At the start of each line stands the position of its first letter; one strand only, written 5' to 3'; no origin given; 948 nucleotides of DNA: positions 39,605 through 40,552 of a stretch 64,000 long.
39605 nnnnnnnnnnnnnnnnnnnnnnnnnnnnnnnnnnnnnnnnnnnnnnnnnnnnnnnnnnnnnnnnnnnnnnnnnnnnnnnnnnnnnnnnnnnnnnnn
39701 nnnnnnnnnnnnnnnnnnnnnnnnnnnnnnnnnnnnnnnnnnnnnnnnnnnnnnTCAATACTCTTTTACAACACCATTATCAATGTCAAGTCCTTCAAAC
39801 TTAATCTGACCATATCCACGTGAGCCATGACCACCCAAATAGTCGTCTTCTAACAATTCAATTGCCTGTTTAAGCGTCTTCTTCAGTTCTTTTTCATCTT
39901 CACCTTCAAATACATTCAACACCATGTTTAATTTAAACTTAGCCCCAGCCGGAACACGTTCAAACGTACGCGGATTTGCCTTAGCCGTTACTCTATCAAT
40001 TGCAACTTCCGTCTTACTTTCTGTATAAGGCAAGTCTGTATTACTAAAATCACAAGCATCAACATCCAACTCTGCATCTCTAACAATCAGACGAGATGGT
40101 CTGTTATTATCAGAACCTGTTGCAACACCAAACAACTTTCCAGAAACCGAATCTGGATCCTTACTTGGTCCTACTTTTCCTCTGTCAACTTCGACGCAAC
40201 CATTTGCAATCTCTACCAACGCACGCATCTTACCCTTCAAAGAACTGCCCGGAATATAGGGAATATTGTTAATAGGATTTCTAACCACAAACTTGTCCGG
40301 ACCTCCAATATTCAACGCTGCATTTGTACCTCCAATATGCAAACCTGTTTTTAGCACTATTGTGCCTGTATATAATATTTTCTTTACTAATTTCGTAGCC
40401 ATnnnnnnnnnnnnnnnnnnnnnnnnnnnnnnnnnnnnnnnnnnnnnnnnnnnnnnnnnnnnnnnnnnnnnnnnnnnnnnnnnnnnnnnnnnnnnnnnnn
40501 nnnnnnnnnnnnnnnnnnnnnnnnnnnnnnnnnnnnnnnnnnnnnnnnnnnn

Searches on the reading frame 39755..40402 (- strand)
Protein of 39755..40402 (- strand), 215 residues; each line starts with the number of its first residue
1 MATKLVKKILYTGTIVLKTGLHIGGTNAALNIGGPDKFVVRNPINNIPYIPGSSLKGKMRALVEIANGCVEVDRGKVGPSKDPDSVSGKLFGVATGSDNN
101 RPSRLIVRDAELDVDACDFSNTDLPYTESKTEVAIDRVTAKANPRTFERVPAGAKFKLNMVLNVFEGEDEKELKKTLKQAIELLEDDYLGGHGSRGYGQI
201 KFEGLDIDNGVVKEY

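Call 3: search_solved_structures(query=window:39758-40402:-, max_evalue=0.001, show_alignments=5)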
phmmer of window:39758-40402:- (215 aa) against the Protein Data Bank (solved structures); distinct sequences matched with E-value up to 0.001: 23.
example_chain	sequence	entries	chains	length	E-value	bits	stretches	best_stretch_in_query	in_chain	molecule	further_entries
4qts_C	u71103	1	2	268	5.6e-41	143.7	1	6-206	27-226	CRISPR type III-associated RAMP protein Csm3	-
6iqw_C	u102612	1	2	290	1.4e-39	139.1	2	89-202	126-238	Csm3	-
6muu_C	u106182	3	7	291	1.4e-39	139.1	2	89-202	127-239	Uncharacterized protein Csm3 | Csm3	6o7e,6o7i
6ae2_A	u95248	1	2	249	7.1e-39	136.8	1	8-210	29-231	Csm3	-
6mur_C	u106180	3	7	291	1.9e-38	135.4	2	89-202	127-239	Uncharacterized protein Csm3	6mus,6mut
6o7h_C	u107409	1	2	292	1.9e-38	135.4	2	89-202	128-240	Csm3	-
6nue_C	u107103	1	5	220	4.6e-38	134.1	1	8-206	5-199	CRISPR type III-associated RAMP protein Csm3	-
9no4_G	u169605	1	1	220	5.1e-38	134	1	8-206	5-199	CRISPR system Cms endoribonuclease Csm3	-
6ifn_F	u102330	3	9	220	5.1e-38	134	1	8-206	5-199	Type III-A CRISPR-associated RAMP protein Csm3 | CRISPR system Cms endoribonuclease Csm3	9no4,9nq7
9ash_F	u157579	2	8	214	1.2e-37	132.7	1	8-209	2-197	CRISPR system Cms endoribonuclease Csm3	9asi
6ifk_G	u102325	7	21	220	2.6e-37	131.7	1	8-206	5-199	Type III-A CRISPR-associated RAMP protein Csm3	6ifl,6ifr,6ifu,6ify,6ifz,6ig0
6nud_C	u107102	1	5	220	6e-37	130.5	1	8-206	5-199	CRISPR type III-associated RAMP protein Csm3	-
6xn3_F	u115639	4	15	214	1.6e-36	129.1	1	8-209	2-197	CRISPR-associated protein Csm3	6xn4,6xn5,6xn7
6nbt_A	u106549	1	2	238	8.4e-35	123.5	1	5-214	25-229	CRISPR-associated protein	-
8wfx_I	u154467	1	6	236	9.1e-35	123.4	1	8-206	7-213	CRISPR system Cms endoribonuclease Csm3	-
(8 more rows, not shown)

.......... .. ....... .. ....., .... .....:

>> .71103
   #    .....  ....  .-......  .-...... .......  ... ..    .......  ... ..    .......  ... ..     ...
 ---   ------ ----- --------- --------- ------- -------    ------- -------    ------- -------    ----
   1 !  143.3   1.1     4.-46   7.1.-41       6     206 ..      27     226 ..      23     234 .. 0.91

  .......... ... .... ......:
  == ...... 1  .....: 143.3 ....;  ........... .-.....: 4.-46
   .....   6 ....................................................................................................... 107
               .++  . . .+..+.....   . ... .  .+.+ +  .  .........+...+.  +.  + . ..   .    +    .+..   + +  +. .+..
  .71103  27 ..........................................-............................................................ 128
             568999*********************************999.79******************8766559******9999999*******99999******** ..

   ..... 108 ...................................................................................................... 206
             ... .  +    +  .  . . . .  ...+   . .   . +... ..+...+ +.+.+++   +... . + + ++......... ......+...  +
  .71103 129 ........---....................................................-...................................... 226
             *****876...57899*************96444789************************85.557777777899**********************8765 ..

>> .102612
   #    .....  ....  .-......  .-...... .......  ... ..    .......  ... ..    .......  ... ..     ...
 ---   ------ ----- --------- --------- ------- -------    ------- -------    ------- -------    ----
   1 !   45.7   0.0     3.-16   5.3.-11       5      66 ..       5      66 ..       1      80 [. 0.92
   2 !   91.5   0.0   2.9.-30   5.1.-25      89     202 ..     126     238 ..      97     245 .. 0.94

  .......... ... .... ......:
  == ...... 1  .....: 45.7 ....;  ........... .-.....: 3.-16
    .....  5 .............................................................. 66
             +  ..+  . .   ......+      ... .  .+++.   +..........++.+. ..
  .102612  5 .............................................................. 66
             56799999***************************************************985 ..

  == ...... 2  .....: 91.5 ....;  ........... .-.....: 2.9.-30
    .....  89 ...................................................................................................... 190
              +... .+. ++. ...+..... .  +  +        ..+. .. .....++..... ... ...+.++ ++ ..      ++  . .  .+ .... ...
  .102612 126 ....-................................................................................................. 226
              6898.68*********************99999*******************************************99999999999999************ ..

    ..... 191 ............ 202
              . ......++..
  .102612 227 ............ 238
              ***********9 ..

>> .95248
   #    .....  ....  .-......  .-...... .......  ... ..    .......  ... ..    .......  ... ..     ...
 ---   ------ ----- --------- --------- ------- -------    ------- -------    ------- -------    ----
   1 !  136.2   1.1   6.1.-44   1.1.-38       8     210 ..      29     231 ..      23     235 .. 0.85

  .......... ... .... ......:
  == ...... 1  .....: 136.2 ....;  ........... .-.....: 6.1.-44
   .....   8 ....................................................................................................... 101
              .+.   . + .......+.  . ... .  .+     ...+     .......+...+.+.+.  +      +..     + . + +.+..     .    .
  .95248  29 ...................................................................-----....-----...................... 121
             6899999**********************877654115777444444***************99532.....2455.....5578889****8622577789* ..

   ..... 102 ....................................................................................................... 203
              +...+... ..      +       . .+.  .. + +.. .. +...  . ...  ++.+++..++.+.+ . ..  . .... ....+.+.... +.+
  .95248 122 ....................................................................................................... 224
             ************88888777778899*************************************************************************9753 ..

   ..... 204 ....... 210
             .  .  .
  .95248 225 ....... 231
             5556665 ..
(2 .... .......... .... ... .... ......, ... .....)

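Call 4: search_protein_families(library=ncbifam, proteins=[window:39758-40402:-])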
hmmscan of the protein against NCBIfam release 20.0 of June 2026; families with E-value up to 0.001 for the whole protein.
window:39758-40402:- (215 aa): 6 families
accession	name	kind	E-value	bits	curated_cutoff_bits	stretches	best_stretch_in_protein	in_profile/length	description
TIGR02582.1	cas7_TM1809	equivalog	5.6e-66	222.4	90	1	7-202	2-203/203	type III-A CRISPR-associated RAMP protein Csm3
TIGR02581.1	cas_cyan_RAMP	equivalog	6.2e-16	58.7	108.05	2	115-207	127-215/216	type III CRISPR-associated RAMP protein Csx7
TIGR01903.2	cas5_csm4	equivalog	1.5e-07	31.1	55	1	120-209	126-211/304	type III-A CRISPR-associated RAMP protein Csm4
TIGR01898.1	cas_TM1791_cmr6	equivalog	1.8e-07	31.5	51.1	0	43-65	27-49/195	type III-B CRISPR module RAMP protein Cmr6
TIGR02580.1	cas_RAMP_Cmr4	equivalog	1.8e-05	24.8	87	1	16-112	6-89/283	type III-B CRISPR module RAMP protein Cmr4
TIGR03986.1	TIGR03986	equivalog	6.3e-05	22.6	161.35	1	11-70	32-96/568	TIGR03986 family type III CRISPR-associated RAMP protein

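Call 10: find_homologous_proteins(query=window:39758-40402:-, max_evalue=1e-10)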
Query window:39758-40402:- (215 aa): 7985 proteins with E <= 1e-10 among 8000 candidates; the best 120 are listed.
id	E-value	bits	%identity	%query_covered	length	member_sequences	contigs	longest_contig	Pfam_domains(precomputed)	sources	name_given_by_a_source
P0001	2.8e-137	473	100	100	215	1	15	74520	PF03787.21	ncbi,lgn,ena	-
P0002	1.9e-136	470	100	100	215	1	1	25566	PF03787.21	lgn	-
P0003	5.5e-136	469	99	100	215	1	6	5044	PF03787.21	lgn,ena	-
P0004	2.4e-135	467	99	100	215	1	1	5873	PF03787.21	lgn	-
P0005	4.0e-135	466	99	100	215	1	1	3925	PF03787.21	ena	-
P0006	5.1e-135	466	98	100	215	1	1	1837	PF03787.21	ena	-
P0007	6.1e-135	465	99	100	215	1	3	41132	PF03787.21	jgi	jgi:CRISPR-associated protein Csm3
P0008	1.4e-134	464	98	100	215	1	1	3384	PF03787.21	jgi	jgi:CRISPR-associated protein Csm3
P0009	2.2e-134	464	98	100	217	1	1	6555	PF03787.21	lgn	-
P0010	3.5e-134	463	98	100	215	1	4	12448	PF03787.21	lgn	-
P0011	1.1e-133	461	97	100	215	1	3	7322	PF03787.21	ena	-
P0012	5.4e-133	459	96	100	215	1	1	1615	PF03787.21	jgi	jgi:CRISPR-associated protein Csm3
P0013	6.0e-133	459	97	100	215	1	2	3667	PF03787.21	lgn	-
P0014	8.0e-133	458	96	100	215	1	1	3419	PF03787.21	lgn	-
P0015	8.0e-133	458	96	100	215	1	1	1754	PF03787.21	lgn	-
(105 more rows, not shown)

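Call 20: search_protein_representatives(protein=window:39758-40402:-)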
Query: 215 residues. Proteins with E-value up to 0.001 (for the whole library): 2243; up to 1e-10: 1286; up to 1e-30: 356. The best 150 are listed.
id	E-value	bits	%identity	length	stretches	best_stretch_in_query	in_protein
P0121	1.6e-80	285.9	69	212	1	4-210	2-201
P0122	7.3e-66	238.1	64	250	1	3-201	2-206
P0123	1.5e-62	227.2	60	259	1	3-208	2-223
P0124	1.2e-61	224.3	54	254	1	2-203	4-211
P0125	3.2e-56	206.6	58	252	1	4-203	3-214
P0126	1.3e-55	204.6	55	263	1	6-206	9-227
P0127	1.4e-55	204.5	56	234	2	4-174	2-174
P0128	1.8e-55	204.1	54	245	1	4-207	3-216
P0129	3.6e-55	203.1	54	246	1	5-203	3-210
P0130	1.5e-53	197.9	53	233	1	5-213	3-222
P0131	1.1e-52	195.1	56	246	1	2-203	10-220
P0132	1.7e-52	194.4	52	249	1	3-203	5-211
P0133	6.1e-52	192.6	54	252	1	4-203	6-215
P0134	9.1e-52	192.0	53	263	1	4-203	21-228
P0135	1.8e-51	191.1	53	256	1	1-204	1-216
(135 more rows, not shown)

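Call 27: list_cluster_members(proteins=[window:39758-40402:-])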
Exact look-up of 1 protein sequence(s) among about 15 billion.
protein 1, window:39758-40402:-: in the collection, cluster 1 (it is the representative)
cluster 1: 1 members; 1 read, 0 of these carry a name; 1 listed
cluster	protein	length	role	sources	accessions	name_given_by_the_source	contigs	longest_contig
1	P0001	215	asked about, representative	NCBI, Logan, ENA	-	-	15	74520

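Call 41: predict_structure(alignment_id=A1)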
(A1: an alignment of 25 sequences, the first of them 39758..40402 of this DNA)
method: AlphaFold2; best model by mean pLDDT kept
length: 215 residues; sequences in the alignment: 25
mean_pLDDT: 78.1   pTM: 0.79
mean pLDDT of the five models: 78.1, 73.5, 68.7, 68.2, 65.2
residues with pLDDT >= 90: 78; 70-90: 80; 50-70: 31; < 50: 26
segments of 3 or more residues with pLDDT < 50: 25-36, 122-124, 133-136, 142-144, 191-194
pLDDT, mean of each block of 10 residues (from residue 1): 85 89 51 55 81 87 87 77 90 79 93 77 52 54 59 90 94 96 84 58 91 95
secondary structure, 60 per line:
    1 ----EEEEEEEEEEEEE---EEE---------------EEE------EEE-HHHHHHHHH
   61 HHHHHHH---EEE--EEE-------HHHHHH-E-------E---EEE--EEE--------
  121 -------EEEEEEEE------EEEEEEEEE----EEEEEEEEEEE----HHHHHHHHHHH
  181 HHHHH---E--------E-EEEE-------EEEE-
elements in order: E5-17 E21-23 E39-41 E48-50 H52-67 E71-73 E76-78 H86-91 E105-107 E110-112 E128-135 E142-150 E155-165 H170-185 E200-203 E211-214

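Call 46: fold_search(model_id=the predicted structure, library=pdb)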
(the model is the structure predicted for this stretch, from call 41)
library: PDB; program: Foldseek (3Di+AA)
matches with E <= 10: 738; with E <= 0.001: 193
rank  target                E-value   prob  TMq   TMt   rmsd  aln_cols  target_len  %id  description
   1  9g9b_E                2.2e-16  1.00  0.71  0.71   6.5       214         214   37  CryoEM structure of Enterococcus italicus Csm-crRNA (4.3) complex (released 2025-01-29)
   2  6ifl_F                2.3e-16  1.00  0.69  0.72   6.3       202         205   39  Cryo-EM structure of type III-A Csm-NTR complex (released 2018-12-12)
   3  6xn5_H                2.9e-16  1.00  0.71  0.73   5.2       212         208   40  Structure of the Lactococcus lactis Csm Apo- CRISPR-Cas Complex (released 2022-01-12)
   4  9g9j_E                8.1e-16  1.00  0.72  0.75   4.1       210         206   38  CryoEM structure of Enterococcus italicus Csm-crRNA complex bound to pNppA3 and AMPNPP (released 2025-01-29)
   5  9g9f_E                8.6e-16  1.00  0.72  0.74   6.7       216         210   38  CryoEM structure of Enterococcus italicus Csm-crRNA-CTR complex bound to AMPNPP (released 2025-01-29)
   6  9g9e_D                2.0e-15  1.00  0.71  0.76   4.6       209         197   37  CryoEM structure of Enterococcus italicus Csm-crRNA complex bound to AMPNPP (released 2025-01-29)
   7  6o7e_D                2.0e-15  1.00  0.73  0.57   6.2       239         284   38  Cryo-EM structure of Csm-crRNA-target RNA ternary complex in complex with AMPPNP in type III-A CRISPR-Cas system (released 2019-07-31)
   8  9nq7_E                2.4e-15  1.00  0.72  0.71   6.0       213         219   39  Cryo-EM structure of Csm/AcrIIIA2/enolase 4:3 complex (released 2025-11-12)
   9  6mur_D                2.4e-15  1.00  0.73  0.56   7.6       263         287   36  Cryo-EM structure of Csm-crRNA-target RNA ternary complex in type III-A CRISPR-Cas system (released 2018-12-12)
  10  9g9b_F                2.6e-15  1.00  0.68  0.72   5.4       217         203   37  CryoEM structure of Enterococcus italicus Csm-crRNA (4.3) complex (released 2025-01-29)
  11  9g9g_D                2.9e-15  1.00  0.73  0.78   5.3       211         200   38  CryoEM structure of Enterococcus italicus Csm-crRNA-CTR1 complex (4.3) bound to AMPNPP (released 2025-01-29)
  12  6ifn_E                3.0e-15  1.00  0.70  0.69   6.4       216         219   40  Crystal structure of Type III-A CRISPR Csm complex (released 2018-12-12)
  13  9g9a_E                3.2e-15  1.00  0.71  0.73   5.0       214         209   38  CryoEM structure of Enterococcus italicus Csm-crRNA (3.2 complex) (released 2025-01-29)
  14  9ash_G                3.2e-15  1.00  0.70  0.70   6.8       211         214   42  Cryo-EM structure of the active Lactococcus lactis Csm bound to target in post-cleavage stage (released 2024-08-14)
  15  6xn3_F                3.6e-15  1.00  0.69  0.71   6.2       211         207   37  Structure of the Lactococcus lactis Csm CTR_4:3 CRISPR-Cas Complex (released 2022-01-12)
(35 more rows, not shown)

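Call 50: find_encoding_contigs(protein=window:39755-40402:-, flank=1000, max_places=4)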
Protein window:39755-40402:- (215 aa): 16 contigs read that carry it; 4 places shown.
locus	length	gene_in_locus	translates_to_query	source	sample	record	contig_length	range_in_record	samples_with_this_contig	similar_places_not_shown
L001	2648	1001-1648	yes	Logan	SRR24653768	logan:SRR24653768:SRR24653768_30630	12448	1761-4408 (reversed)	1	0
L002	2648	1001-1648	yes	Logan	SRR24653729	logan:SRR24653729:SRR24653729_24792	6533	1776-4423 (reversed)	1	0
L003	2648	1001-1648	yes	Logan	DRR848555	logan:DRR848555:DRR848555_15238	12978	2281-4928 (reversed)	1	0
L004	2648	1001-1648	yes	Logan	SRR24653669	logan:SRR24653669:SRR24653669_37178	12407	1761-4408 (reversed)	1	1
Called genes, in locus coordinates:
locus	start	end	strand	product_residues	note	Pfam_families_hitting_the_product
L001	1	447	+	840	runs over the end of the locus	PF01966:HD (weak), PF18211:Csm1_B, PF22335:Cas10-Cmr2_palm2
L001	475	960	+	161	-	PF03750:Csm2_III-A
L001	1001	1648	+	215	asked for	PF03787:RAMPs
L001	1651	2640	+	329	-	PF03787:RAMPs (weak), PF17953:Csm4_C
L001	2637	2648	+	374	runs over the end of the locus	PF03787:RAMPs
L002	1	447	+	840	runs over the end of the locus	PF01966:HD (weak), PF18211:Csm1_B, PF22335:Cas10-Cmr2_palm2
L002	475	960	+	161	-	PF03750:Csm2_III-A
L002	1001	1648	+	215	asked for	PF03787:RAMPs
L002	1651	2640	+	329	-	PF03787:RAMPs (weak), PF17953:Csm4_C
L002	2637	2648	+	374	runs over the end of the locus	PF03787:RAMPs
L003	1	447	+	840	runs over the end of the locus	PF01966:HD (weak), PF18211:Csm1_B, PF22335:Cas10-Cmr2_palm2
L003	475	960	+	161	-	PF03750:Csm2_III-A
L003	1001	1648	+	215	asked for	PF03787:RAMPs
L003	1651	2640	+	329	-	PF03787:RAMPs (weak), PF17953:Csm4_C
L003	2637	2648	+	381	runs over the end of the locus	PF03787:RAMPs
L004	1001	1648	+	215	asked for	PF03787:RAMPs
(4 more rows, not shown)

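Call 51: find_encoding_contigs(protein=P0133, flank=8000, max_places=2)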
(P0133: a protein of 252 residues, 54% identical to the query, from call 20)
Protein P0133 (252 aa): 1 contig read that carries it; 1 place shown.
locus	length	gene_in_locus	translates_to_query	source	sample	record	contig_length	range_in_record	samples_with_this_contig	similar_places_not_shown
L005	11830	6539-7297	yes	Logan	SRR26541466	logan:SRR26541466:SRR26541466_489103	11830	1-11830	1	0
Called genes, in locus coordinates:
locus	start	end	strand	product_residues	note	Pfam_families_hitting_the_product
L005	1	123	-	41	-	?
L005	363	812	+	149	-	-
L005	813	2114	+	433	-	-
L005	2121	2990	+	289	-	-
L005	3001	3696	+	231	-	PF17955:Cas6b_N, PF17262:Cas6b_C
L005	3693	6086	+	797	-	PF18211:Csm1_B, PF22335:Cas10-Cmr2_palm2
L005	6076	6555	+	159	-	PF03750:Csm2_III-A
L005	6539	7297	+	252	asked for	PF03787:RAMPs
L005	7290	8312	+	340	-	PF17953:Csm4_C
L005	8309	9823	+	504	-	PF03787:RAMPs (weak)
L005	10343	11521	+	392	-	PF20299:NARF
